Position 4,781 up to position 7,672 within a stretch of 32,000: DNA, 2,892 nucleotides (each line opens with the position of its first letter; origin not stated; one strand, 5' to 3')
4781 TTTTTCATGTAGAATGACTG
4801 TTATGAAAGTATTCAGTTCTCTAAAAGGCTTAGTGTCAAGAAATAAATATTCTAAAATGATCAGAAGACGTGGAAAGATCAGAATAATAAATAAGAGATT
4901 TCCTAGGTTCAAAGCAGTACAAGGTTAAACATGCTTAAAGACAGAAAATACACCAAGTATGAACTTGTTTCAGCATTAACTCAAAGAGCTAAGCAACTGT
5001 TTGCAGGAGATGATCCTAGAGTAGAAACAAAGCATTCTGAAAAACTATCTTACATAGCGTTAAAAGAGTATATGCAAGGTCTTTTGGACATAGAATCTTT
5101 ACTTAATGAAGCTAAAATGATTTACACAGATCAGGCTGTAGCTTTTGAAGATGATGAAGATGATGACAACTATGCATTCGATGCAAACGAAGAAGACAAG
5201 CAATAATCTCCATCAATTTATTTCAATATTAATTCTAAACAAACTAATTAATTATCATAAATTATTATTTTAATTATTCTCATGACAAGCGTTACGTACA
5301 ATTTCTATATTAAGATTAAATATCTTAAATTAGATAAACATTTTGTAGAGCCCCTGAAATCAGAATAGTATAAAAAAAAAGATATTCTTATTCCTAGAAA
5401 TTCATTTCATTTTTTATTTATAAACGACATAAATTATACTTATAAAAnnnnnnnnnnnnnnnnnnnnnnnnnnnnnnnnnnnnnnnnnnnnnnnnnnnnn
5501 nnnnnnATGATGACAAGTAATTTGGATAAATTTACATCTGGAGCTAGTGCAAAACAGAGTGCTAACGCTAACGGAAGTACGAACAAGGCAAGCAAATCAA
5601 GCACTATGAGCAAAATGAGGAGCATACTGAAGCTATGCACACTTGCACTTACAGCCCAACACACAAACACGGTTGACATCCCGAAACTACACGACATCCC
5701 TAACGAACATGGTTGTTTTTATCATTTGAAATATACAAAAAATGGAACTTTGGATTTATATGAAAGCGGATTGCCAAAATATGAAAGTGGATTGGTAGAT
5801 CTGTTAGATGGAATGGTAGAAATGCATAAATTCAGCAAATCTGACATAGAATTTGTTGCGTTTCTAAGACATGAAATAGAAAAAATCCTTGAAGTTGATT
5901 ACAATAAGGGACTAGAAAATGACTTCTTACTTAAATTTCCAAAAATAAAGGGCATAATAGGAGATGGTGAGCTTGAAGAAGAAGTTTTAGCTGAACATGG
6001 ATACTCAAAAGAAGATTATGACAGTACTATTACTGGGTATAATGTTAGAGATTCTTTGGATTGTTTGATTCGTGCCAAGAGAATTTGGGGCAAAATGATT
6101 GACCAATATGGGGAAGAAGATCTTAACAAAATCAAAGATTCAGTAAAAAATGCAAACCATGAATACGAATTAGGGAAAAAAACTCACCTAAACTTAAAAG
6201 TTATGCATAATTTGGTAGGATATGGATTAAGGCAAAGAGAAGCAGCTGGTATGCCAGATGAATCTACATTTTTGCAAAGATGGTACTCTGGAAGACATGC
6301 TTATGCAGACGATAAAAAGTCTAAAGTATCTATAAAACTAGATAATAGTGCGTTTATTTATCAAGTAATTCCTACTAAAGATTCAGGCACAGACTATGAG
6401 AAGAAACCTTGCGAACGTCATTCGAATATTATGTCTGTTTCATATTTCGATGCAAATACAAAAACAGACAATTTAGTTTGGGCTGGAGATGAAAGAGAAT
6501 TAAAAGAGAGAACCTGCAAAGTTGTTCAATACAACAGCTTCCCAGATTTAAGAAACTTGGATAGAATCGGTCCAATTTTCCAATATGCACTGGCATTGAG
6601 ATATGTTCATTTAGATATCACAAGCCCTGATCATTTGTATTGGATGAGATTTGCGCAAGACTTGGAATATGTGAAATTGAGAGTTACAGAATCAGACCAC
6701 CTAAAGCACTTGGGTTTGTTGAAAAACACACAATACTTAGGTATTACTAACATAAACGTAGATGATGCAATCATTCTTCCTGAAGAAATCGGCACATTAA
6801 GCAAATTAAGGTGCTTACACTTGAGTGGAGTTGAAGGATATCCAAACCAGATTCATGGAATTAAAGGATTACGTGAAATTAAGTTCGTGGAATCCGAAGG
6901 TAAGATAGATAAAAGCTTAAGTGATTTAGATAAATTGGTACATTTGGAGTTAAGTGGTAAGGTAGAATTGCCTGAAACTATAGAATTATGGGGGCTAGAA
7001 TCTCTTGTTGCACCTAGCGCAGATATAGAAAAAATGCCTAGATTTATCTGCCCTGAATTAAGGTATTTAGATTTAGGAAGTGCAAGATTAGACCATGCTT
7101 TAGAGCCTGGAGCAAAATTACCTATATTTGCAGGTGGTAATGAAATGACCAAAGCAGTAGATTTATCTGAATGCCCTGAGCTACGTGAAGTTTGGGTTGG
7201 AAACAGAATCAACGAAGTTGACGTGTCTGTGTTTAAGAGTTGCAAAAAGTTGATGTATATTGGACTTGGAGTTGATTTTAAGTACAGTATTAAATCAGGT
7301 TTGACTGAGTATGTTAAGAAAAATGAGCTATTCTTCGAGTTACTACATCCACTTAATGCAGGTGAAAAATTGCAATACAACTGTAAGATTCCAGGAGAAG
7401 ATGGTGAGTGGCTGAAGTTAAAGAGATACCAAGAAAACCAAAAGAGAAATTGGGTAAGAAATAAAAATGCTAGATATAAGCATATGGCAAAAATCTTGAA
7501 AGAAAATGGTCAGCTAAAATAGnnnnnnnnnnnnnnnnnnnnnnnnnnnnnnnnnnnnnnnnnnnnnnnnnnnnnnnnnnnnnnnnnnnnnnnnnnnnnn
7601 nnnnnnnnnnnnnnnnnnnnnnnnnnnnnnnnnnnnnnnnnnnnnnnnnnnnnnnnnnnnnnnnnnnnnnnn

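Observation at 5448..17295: Orphan VgrG island built as two convergent 'LRR protein -> vgrG' modules in an endosymbiont-like genome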

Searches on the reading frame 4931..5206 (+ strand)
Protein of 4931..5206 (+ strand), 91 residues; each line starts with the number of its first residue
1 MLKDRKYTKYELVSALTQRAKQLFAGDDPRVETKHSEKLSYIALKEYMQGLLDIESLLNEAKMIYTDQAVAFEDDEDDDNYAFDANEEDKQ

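Call 5: search_protein_families(library=pfam, proteins=[window:4931-5206:+], max_evalue=0.01)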
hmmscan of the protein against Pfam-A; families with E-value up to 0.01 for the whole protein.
window:4931-5206:+ (91 aa): 1 family
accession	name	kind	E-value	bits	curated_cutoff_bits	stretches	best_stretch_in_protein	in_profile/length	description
PF01192.27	RNA_pol_Rpb6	-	1.2e-08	35.3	26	1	5-54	5-53/53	RNA polymerase Rpb6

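Call 6: search_protein_families(library=ncbifam, proteins=[window:4931-5206:+], max_evalue=0.01)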
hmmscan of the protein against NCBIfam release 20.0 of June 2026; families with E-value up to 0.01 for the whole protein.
window:4931-5206:+ (91 aa): 3 families
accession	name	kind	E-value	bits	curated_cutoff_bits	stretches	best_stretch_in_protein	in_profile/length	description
TIGR00690.1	rpoZ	equivalog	9e-07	28.9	23.6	1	8-52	15-59/60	DNA-directed RNA polymerase subunit omega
NF001579.0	PRK00392.6-2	equivalog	1.4e-05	25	58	1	9-57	19-68/72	DNA-directed RNA polymerase subunit omega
NF001588.0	PRK00392.8-5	equivalog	0.00042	20.8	76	1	7-50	13-55/63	DNA-directed RNA polymerase subunit omega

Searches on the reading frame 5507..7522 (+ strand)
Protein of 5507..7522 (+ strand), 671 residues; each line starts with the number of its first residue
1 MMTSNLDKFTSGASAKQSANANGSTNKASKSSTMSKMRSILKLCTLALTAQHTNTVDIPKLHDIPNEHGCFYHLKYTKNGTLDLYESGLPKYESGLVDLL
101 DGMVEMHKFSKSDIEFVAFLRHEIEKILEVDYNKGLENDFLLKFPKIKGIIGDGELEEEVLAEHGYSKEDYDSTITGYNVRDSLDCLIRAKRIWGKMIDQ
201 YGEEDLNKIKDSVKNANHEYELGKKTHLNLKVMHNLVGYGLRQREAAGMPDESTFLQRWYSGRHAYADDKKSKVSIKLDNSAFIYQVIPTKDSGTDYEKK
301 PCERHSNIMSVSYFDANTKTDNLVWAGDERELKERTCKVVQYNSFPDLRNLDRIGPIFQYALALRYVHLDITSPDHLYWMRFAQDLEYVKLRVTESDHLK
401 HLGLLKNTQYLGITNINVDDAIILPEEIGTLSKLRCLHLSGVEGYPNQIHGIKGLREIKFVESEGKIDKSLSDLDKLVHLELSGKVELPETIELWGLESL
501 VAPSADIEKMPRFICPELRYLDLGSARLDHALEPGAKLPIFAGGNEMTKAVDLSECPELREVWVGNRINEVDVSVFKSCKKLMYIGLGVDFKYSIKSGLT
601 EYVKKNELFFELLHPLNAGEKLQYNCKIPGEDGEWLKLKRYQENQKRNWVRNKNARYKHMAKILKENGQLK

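Call 5: search_protein_families(library=pfam, proteins=[window:5507-7522:+], max_evalue=0.01)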
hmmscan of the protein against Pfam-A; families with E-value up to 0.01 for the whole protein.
window:5507-7522:+ (671 aa): 3 families
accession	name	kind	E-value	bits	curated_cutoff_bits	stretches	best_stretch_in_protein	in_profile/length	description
PF23598.1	LRR_14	-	3.1e-07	29.9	40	1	385-482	48-146/353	Leucine-rich repeat region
PF12799.13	LRR_4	-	0.00017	22.2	27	0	543-571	9-39/44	Leucine Rich repeats (2 copies)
PF13855.12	LRR_8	-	0.0023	18.1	27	0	565-587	10-32/61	Leucine rich repeat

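Call 6: search_protein_families(library=ncbifam, proteins=[window:5507-7522:+], max_evalue=0.01)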
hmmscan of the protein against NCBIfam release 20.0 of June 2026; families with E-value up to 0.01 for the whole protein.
window:5507-7522:+ (671 aa): 1 family
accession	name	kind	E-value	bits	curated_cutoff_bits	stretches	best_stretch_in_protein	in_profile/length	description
NF041400.1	XopAE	equivalog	0.00032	19.7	600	1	420-515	31-134/478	type III secretion system effector XopAE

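Call 38: predict_structure(alignment_id=A1)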
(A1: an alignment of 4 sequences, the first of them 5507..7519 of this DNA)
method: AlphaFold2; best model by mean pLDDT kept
length: 671 residues; sequences in the alignment: 4
mean_pLDDT: 49.1   pTM: 0.42
mean pLDDT of the five models: 49.1, 47.3, 47.1, 47.1, 45.0
residues with pLDDT >= 90: 0; 70-90: 132; 50-70: 181; < 50: 358
segments of 3 or more residues with pLDDT < 50: 1-82, 87-94, 130-181, 213-366, 526-550, 615-631, 652-665, 667-671
pLDDT, mean of each block of 10 residues (from residue 1): 29 28 30 33 32 28 35 41 47 51 66 60 55 43 34 35 43 43 58 67 63 40 28 27 29 29 27 27 25 27 23 24 23 26 28 35 44 59 58 68 68 64 73 77 68 80 69 82 75 86 67 83 53 28 36 74 65 70 72 61 77 47 36 65 67 43 42 37
secondary structure, 60 per line:
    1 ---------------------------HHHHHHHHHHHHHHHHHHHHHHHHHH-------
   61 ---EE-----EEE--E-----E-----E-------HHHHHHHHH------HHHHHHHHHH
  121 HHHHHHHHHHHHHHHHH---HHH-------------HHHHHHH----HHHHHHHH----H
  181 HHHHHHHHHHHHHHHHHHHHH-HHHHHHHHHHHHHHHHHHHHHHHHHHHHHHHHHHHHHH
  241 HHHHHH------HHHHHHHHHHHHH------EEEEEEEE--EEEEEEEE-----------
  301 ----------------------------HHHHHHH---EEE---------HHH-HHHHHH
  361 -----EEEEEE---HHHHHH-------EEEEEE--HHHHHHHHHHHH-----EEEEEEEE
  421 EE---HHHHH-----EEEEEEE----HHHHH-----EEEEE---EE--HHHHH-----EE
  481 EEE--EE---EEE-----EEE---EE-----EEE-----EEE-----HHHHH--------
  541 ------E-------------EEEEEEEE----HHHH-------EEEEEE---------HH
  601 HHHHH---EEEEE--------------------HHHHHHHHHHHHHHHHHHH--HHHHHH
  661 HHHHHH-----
elements in order (helices of 4 or more, strands of 3 or more residues): H28-53 E71-73 H96-104 H111-137 H157-163 H168-175 H180-201 H203-246 H253-265 E272-279 E282-289 H329-335 E339-341 H355-360 E366-371 H375-380 E388-393 H396-407 E413-422 H426-430 E436-442 H447-451 E457-461 H469-473 E479-483 E491-493 E499-501 E512-514 E520-522 H528-532 E561-568 H573-576 E584-589 H599-605 E609-613 H634-652 H655-666

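Call 64: fold_search(model_id=the predicted structure, library=pdb)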
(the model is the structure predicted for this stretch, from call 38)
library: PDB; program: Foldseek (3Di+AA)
matches with E <= 10: 641; with E <= 0.001: 226
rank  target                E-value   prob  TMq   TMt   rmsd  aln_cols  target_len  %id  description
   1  4u06                  5.5e-08  1.00  0.26  0.48   5.0       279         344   16  Structure of Leptospira interrogans LRR protein LIC10831 (released 2015-06-03)
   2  4u09_B                5.5e-07  1.00  0.14  0.22  13.8       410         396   15  Structure of Leptospira interrogans LRR protein LIC12759 (released 2015-06-03)
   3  4u08_A                9.3e-07  1.00  0.17  0.26   9.5       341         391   14  Structure of Leptospira interrogans LRR protein LIC11098 (released 2015-06-03)
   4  4u09_A                1.3e-06  1.00  0.15  0.21  12.9       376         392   16  Structure of Leptospira interrogans LRR protein LIC12759 (released 2015-06-03)
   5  2omu_A                1.4e-06  1.00  0.21  0.29   8.4       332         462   17  Crystal structure of InlA G194S+S Y369S/hEC1 complex (released 2007-08-28)
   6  5il7_A                1.7e-06  1.00  0.25  0.35   6.0       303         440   14  Leucine rich repeat domain of the Chlorobium tepidum Roco protein (released 2016-03-16)
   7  9o65_A                1.8e-06  1.00  0.24  0.33   8.4       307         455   15  Cryo-EM structure of SHOC2-KRAS-PP1CA (SKP) complex (released 2026-01-21)
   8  2omw_A                2.1e-06  1.00  0.18  0.25   8.0       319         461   13  Crystal structure of InlA S192N Y369S/mEC1 complex (released 2007-06-05)
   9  4bsu_B                2.4e-06  1.00  0.21  0.28   7.2       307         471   15  Structure of the ectodomain of LGR5 in complex with R-spondin-1 (Fu1Fu2) in C2 crystal form (released 2013-06-26)
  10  1o6v_A                2.4e-06  1.00  0.19  0.25   9.8       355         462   15  Internalin (INLA, Listeria monocytogenes) - functional domain, uncomplexed (released 2002-12-23)
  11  8dre_B                2.5e-06  1.00  0.17  0.16  10.8       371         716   16  LRRC8A:C conformation 2 (oblong) (released 2023-03-08)
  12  8h64_A                2.6e-06  1.00  0.21  0.30   7.6       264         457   14  Crystal structure of Internalin A from Listeria monocytogenes with nanobody VHH24 bound (released 2023-10-04)
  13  8h64_C                2.6e-06  1.00  0.19  0.26   9.3       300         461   12  Crystal structure of Internalin A from Listeria monocytogenes with nanobody VHH24 bound (released 2023-10-04)
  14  1o6s_A                2.8e-06  1.00  0.27  0.38   4.5       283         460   16  Internalin (Listeria monocytogenes) / E-Cadherin (human) Recognition Complex (released 2002-12-13)
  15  6s6q_A                3.3e-06  1.00  0.22  0.18   9.2       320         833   14  Crystal structure of the LRR ectodomain of the plant membrane receptor kinase GASSHO1/SCHENGEN3 from Arabidopsis thali (released 2020-01-29)
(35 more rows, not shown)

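Call 69: search_protein_families(library=padloc, proteins=[window:5507-7522:+], max_evalue=0.01)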
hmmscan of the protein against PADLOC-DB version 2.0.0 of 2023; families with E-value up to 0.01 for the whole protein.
window:5507-7522:+ (671 aa): 0 families
